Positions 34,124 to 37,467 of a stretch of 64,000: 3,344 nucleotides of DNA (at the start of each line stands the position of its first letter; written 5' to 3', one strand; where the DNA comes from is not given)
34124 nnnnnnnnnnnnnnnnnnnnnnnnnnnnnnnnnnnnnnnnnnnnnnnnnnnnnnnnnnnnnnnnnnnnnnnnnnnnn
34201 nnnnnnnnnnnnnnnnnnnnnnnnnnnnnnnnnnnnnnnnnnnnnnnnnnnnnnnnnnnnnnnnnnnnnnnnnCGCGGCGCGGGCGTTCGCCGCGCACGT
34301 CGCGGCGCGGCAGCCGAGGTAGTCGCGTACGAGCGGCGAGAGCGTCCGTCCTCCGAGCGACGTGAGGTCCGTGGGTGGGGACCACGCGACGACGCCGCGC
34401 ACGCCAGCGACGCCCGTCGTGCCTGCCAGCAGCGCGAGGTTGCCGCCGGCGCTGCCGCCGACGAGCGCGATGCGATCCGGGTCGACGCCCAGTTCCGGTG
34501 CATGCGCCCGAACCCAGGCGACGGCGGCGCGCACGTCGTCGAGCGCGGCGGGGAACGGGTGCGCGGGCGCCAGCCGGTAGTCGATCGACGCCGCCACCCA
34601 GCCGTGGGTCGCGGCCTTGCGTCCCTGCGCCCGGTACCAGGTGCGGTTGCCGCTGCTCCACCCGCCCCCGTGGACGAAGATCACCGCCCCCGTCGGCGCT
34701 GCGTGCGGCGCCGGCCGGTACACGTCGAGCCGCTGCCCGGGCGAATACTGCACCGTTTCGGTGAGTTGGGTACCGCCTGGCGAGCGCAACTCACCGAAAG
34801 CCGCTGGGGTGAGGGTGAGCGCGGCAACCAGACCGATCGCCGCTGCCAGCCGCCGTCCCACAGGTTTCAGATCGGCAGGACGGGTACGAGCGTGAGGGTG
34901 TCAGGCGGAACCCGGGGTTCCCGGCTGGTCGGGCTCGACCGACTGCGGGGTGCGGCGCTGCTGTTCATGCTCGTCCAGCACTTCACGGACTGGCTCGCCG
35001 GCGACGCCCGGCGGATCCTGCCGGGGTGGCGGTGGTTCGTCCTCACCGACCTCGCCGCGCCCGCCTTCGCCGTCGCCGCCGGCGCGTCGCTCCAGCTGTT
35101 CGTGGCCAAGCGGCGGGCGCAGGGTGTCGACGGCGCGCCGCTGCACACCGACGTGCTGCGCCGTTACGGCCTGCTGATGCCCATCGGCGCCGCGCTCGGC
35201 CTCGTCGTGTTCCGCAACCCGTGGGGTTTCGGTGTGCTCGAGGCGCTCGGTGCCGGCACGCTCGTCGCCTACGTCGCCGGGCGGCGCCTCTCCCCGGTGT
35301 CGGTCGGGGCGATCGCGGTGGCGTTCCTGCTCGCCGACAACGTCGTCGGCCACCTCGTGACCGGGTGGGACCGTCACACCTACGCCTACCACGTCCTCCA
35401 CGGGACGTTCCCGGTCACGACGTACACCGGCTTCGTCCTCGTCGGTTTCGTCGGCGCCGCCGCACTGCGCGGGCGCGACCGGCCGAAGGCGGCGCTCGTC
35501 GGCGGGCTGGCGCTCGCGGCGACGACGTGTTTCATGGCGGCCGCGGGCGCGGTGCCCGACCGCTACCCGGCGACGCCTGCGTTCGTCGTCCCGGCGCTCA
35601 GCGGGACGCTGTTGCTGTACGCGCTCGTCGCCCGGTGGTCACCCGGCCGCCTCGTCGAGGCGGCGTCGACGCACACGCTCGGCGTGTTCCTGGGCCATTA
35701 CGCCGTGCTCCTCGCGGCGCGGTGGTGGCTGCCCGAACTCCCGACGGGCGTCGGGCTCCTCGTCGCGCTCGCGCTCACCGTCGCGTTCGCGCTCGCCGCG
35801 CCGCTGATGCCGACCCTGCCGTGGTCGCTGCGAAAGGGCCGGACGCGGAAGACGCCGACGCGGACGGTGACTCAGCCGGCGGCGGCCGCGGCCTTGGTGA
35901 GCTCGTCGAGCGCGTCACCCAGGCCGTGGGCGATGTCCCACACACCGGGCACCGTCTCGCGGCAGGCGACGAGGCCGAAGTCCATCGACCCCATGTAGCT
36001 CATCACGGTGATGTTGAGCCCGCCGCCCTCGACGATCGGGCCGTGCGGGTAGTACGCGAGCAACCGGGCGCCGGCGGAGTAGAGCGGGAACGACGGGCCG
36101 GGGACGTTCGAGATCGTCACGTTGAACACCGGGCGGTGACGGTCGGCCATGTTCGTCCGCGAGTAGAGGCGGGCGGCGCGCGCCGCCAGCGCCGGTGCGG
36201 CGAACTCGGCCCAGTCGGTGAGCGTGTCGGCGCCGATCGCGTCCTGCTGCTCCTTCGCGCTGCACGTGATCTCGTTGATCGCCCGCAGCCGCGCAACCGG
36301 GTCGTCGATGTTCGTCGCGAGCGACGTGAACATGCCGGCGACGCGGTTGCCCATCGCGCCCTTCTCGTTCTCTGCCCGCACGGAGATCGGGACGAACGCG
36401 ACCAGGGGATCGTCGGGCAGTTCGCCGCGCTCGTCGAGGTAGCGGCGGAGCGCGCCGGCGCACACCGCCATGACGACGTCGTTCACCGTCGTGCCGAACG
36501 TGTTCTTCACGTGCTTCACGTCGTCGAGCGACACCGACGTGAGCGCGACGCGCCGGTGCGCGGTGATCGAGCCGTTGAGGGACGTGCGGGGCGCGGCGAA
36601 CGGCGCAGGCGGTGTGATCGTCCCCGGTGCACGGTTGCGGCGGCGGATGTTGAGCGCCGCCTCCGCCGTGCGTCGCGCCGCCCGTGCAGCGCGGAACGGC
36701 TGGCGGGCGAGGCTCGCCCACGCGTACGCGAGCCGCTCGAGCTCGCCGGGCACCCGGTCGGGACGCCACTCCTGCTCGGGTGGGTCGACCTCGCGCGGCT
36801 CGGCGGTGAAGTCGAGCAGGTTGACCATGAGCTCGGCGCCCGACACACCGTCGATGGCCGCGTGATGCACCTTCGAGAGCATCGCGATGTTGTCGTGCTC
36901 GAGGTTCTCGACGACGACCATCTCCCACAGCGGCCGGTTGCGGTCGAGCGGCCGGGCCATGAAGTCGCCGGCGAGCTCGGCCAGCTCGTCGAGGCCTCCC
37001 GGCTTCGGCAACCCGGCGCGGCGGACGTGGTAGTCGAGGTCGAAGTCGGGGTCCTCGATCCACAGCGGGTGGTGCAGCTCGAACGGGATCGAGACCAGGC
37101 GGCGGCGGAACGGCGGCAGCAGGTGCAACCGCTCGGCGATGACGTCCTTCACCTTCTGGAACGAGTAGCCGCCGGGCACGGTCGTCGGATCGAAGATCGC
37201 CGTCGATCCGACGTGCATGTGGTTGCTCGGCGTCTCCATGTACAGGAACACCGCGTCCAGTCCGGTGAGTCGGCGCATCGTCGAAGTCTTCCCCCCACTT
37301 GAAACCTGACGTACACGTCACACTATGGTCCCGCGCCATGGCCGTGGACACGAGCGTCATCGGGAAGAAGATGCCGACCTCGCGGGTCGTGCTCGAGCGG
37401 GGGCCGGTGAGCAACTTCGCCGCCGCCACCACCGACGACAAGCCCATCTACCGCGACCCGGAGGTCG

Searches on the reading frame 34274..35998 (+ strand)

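Call 11: search_protein_families(library=pfam, proteins=[window:34274-35998:+])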
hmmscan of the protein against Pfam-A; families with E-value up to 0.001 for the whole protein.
window:34274-35998:+ (574 aa): 2 families
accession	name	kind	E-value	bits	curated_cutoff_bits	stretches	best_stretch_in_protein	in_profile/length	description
PF07786.18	HGSNAT_cat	-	9.9e-09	35.5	22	1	217-401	1-187/222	Heparan-alpha-glucosaminide N-acetyltransferase, catalytic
PF01757.29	Acyl_transf_3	-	4.3e-06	26.4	31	1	333-507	143-324/326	Acyltransferase domain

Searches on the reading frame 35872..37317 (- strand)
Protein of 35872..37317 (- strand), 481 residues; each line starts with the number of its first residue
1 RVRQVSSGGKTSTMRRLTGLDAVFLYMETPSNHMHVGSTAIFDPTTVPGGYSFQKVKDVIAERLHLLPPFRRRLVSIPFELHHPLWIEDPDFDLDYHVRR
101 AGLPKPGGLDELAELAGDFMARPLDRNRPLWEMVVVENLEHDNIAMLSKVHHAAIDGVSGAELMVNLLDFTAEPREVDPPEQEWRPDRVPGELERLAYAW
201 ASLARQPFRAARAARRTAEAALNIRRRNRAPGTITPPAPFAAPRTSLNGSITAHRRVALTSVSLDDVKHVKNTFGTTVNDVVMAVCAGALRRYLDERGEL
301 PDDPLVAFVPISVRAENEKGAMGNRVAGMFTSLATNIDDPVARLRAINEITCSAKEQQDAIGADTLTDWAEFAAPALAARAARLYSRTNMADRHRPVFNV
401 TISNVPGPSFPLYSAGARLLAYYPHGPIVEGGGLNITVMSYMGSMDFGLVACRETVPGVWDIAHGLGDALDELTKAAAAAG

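Call 11: search_protein_families(library=pfam, proteins=[window:35872-37317:-])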
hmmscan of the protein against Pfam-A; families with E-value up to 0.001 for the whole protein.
window:35872-37317:- (481 aa): 2 families
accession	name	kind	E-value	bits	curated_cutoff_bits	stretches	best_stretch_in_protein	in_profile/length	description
PF03007.21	WS_DGAT_cat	-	2.5e-81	273.7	23.6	1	17-282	1-263/263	Wax ester synthase/diacylglycerol acyltransferase catalytic domain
PF06974.18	WS_DGAT_C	-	1.5e-34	119.6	20.7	1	322-473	1-144/145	WS/DGAT C-terminal domain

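Call 27: find_encoding_contigs(protein=window:35872-37278:-, flank=10000, max_places=1)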
Protein window:35872-37278:- (468 aa): no gene with exactly this product is on record in the collection.
